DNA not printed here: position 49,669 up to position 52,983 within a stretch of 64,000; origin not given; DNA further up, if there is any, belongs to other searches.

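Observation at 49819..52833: Single 1004-aa polypeptide containing two complete PilB/GspE-type secretion ATPase modules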

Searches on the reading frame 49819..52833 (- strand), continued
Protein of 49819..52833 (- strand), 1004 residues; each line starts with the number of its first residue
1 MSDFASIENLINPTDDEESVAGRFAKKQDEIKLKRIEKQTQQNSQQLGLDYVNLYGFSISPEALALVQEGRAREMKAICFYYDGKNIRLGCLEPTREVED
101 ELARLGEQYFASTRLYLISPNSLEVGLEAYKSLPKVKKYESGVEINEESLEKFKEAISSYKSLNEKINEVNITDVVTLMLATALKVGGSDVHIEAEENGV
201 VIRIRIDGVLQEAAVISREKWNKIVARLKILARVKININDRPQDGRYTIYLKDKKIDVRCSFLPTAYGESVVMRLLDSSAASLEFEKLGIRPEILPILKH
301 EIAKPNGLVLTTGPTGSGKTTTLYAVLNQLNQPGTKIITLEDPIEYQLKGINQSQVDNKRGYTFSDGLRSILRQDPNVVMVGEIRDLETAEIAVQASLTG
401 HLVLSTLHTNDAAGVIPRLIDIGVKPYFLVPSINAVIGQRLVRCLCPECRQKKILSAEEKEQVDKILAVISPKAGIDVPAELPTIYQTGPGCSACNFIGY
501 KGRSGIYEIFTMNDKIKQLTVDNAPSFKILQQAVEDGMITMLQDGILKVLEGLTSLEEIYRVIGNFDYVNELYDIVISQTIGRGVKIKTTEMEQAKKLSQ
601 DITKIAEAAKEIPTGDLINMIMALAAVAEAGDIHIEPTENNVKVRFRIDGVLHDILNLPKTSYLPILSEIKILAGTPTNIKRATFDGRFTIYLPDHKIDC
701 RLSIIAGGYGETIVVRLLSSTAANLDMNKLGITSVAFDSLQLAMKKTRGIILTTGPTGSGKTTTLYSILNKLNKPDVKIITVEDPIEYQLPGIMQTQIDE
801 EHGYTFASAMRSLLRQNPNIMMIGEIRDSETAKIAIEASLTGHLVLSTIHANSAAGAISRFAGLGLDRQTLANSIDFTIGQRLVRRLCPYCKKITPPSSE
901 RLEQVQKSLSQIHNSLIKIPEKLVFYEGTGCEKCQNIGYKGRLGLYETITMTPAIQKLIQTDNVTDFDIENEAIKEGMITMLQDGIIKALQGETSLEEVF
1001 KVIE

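Call 49: find_encoding_contigs(protein=P0138, flank=10000, max_places=1)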
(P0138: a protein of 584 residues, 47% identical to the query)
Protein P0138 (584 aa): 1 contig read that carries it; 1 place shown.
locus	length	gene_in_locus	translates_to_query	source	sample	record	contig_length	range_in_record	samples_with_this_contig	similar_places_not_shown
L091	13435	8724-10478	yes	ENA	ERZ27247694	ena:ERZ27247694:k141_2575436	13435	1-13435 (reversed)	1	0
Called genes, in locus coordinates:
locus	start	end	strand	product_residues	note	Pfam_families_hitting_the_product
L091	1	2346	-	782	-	?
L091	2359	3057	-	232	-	PF00551:Formyl_trans_N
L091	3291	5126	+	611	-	PF13385:Laminin_G_3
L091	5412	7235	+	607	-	PF06480:FtsH_ext (weak), PF20720:nSTAND3 (faint), PF00004:AAA, PF17862:AAA_lid_3, PF01434:Peptidase_M41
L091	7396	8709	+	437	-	-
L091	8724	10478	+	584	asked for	PF00437:T2SSE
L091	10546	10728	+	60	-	-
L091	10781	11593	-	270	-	-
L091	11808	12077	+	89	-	-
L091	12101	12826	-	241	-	-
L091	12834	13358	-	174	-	PF02367:TsaE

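Call 50: find_encoding_contigs(protein=P0143, flank=10000, max_places=1)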
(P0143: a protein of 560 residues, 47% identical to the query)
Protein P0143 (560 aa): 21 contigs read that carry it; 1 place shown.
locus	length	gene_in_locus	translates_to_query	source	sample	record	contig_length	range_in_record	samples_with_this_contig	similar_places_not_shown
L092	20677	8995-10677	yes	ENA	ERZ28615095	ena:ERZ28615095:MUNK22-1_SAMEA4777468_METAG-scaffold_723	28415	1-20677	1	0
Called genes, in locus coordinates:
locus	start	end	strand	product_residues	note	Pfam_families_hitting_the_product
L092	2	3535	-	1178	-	?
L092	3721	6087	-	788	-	PF13620:CarboxypepD_reg (weak)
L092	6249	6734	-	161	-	PF02367:TsaE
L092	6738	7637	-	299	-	PF02673:BacA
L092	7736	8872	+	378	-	PF01368:DHH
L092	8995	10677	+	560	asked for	PF05157:MshEN, PF00437:T2SSE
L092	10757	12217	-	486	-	PF00515:TPR_1 (faint), PF07719:TPR_2 (faint), PF13181:TPR_8 (faint), PF23914:TPR_CcmH_CycH, PF13432:TPR_16, PF13424:TPR_12 (weak), PF12895:ANAPC3, PF13432:TPR_16 (weak), +5 more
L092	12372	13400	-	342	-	PF00814:TsaD, PF22521:HypF_C_2 (weak)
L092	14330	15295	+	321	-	PF01699:Na_Ca_ex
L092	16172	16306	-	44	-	PF01527:HTH_Tnp_1 (faint)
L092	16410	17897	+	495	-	PF01408:GFO_IDH_MocA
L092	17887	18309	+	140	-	PF00293:NUDIX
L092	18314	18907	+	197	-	PF02223:Thymidylate_kin (faint)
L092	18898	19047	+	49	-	-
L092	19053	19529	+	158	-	PF00383:dCMP_cyt_deam_1, PF14437:MafB19-deam, PF14439:Bd3614-deam (weak)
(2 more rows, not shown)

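Call 53: search_protein_families(library=pfam, proteins=[L091:7396-8709:+], max_evalue=10)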
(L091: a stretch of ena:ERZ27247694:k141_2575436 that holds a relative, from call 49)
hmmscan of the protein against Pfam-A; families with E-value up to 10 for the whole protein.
L091:7396-8709:+ (437 aa): 1 family
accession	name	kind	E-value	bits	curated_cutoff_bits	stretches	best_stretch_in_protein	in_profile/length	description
PF24400.1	DUF7544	-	6.9e-05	22.7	27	1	89-314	67-299/302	Family of unknown function (DUF7544)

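Call 54: search_protein_families(library=ncbifam, proteins=[L091:7396-8709:+, L007:7710-8879:+], max_evalue=0.1)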
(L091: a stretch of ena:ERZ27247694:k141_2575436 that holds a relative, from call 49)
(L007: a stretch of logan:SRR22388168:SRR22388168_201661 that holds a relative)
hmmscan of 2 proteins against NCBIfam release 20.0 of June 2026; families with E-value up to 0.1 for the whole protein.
L091:7396-8709:+ (437 aa): 0 families

L007:7710-8879:+ (389 aa): 10 families
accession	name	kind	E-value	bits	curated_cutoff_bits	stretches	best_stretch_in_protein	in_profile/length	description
NF053633.1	OlncasPapPhNrnA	equivalog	2.2e-11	43.2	350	1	159-296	107-241/317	bifunctional oligoribonuclease/PAP phosphatase NrnA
NF011449.0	PRK14869.2-5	equivalog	1.7e-08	34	411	1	162-237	233-309/451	putative manganese-dependent inorganic diphosphatase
NF003877.0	PRK05427.1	equivalog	3.9e-08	33.1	283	1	162-237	94-170/308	manganese-dependent inorganic pyrophosphatase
NF011442.0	PRK14869.1-4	equivalog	9e-07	27.7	400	1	162-318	331-491/543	putative manganese-dependent inorganic diphosphatase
NF011445.0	PRK14869.2-1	equivalog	1.5e-06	26.9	483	1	162-234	333-406/548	putative manganese-dependent inorganic diphosphatase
NF011443.0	PRK14869.1-5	equivalog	3.2e-06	25.9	335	1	162-236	332-407/546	putative manganese-dependent inorganic diphosphatase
NF011440.0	PRK14869.1-2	equivalog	1.9e-05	23.5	746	1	159-234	322-399/541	putative manganese-dependent inorganic diphosphatase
NF011441.0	PRK14869.1-3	equivalog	8.3e-05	21.4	753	1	181-237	352-407/548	putative manganese-dependent inorganic diphosphatase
NF011447.0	PRK14869.2-3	equivalog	0.00044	18.9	522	1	180-237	349-405/540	putative manganese-dependent inorganic diphosphatase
NF041569.1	A-tRNAntase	equivalog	0.011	13.9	1440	1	181-246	116-180/880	A-adding tRNA nucleotidyltransferase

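Call 59: predict_structure(alignment_id=A1)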
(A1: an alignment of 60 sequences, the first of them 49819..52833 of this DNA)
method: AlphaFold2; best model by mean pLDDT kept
length: 1004 residues; sequences in the alignment: 60
mean_pLDDT: 76.9   pTM: 0.47
mean pLDDT of the five models: 76.9, 74.9, 71.9, 71.1, 70.9
residues with pLDDT >= 90: 118; 70-90: 633; 50-70: 180; < 50: 73
segments of 3 or more residues with pLDDT < 50: 1-5, 7-10, 136-143, 278-282, 343-356, 574-583, 675-684, 722-724, 785-798
pLDDT, mean of each block of 10 residues (from residue 1): 44 56 70 81 85 81 81 89 85 89 86 89 86 53 57 67 77 75 79 78 75 81 78 68 73 74 73 69 68 88 88 78 76 68 48 51 60 72 83 85 86 86 88 91 91 86 75 72 88 83 88 87 80 82 91 91 64 46 64 81 77 79 84 82 76 78 80 51 53 70 65 73 57 76 86 81 78 65 51 47 63 71 81 86 87 89 83 89 88 87 88 83 88 78 87 88 85 88 91 90 83
secondary structure, 60 per line:
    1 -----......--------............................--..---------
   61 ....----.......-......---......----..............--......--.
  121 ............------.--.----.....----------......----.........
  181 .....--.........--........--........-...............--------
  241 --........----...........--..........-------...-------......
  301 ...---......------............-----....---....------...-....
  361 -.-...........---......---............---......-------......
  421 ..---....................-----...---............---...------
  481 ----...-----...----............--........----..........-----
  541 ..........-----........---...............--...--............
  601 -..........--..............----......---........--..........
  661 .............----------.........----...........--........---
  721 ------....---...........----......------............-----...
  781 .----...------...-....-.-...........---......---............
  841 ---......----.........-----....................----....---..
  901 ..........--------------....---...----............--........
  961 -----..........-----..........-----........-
elements in order (helices of 4 or more, strands of 3 or more residues): H6-11 H20-47 H61-64 H69-75 E77-82 E86-91 H96-109 E112-117 H120-132 H147-151 H162-167 H172-185 E188-196 E199-206 E209-216 H218-232 E243-250 E255-265 E268-277 H295-303 E307-312 H319-330 E336-339 H343-346 H364-374 E378-383 H387-398 E402-407 H415-422 H426-432 E433-445 E451-453 H457-468 E485-487 E500-511 H514-521 H526-535 H541-550 H556-563 H567-581 E584-586 H589-600 H602-611 H614-627 E632-637 E641-648 E651-659 H660-673 E684-692 E697-707 E710-717 H727-730 H734-744 E749-754 H761-772 E778-781 H806-816 E820-825 H829-840 E844-849 H854-862 H868-874 E875-887 E892-895 H899-910 E925-928 E939-950 H953-960 H966-975 H981-990 H996-1003
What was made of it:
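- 51085..51144 (-): aa 564-583: inter-module linker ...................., predicted helix. AF2 predicts a helix at 567-581 with low pLDDT (call 59).
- AF2 gives pTM 0.47, so the relative placement of the modules is undetermined (call 59). The 50-aa, three-helix connection at aa 564-613 (call 59) is long enough for this arrangement. AF2 does not favour any one arrangement (pTM 0.47, call 59).
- Tried and rejected: Coordinates are not accessible, so ring geometry could not be addressed (call 59).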

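Call 64: find_encoding_contigs(protein=P0144, flank=10000, max_places=1)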
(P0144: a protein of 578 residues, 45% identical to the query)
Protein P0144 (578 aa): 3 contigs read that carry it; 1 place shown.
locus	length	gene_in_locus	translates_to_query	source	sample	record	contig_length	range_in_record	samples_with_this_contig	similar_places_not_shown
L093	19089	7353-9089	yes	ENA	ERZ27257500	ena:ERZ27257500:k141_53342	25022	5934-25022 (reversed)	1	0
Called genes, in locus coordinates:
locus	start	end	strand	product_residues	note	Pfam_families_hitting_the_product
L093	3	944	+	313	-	?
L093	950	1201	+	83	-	-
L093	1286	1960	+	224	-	PF01746:tRNA_m1G_MT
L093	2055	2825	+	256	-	-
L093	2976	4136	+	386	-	PF21710:Spt6_S1 (faint), PF23459:S1_RRP5 (faint), PF00575:S1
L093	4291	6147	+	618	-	PF06480:FtsH_ext (weak), PF00004:AAA, PF17862:AAA_lid_3, PF01434:Peptidase_M41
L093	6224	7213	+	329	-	-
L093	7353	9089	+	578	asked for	PF05157:MshEN (weak), PF00437:T2SSE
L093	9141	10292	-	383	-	PF01476:LysM, PF23446:LysM1_NFP_LYK (faint), PF23473:LysM3_LYK4_5, PF23577:LysM_RLK (faint), PF01476:LysM, PF01551:Peptidase_M23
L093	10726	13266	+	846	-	PF00133:tRNA-synt_1, PF09334:tRNA-synt_1g, PF01406:tRNA-synt_1e (faint), PF13603:tRNA-synt_1_2, PF00133:tRNA-synt_1, PF08264:Anticodon_1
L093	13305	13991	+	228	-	-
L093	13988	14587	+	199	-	PF01966:HD (weak)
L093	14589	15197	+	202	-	PF01300:Sua5_yciO_yrdC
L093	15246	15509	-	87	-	-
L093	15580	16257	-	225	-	-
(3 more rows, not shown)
